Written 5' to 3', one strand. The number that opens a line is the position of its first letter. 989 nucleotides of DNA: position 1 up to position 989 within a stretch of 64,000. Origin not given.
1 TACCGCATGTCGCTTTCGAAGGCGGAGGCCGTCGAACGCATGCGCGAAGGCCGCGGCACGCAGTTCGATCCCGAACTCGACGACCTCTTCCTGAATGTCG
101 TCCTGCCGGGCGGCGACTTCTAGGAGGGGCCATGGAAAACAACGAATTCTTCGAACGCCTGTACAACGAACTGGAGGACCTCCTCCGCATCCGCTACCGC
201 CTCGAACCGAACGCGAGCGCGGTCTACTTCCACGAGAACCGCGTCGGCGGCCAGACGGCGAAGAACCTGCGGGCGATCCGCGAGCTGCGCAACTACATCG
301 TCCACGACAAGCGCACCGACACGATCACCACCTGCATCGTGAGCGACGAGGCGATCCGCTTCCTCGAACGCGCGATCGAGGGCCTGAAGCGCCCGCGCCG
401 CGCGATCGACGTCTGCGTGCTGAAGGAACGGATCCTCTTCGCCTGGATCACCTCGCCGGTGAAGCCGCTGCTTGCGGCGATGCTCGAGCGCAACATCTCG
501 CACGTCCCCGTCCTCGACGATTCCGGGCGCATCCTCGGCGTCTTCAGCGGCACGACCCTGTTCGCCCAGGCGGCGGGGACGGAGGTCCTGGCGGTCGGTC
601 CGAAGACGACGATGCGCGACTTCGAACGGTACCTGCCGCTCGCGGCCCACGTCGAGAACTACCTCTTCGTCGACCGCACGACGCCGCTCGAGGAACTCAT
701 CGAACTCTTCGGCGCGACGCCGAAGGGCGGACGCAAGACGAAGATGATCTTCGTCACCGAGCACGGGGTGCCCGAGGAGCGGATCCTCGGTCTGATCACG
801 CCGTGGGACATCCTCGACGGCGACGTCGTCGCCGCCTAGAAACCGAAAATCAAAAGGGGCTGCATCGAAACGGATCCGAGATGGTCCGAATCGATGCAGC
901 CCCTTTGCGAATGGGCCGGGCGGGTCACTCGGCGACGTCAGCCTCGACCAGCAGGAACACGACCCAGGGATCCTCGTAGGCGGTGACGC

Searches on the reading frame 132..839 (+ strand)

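Call 60: search_protein_families(library=pfam, proteins=[window:132-839:+], max_evalue=0.00001)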
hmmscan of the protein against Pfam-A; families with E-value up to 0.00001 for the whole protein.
window:132-839:+ (235 aa): 1 family
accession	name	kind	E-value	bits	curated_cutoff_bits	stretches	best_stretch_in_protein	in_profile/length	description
PF00571.33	CBS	-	4e-11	43.5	24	0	100-141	8-49/57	CBS domain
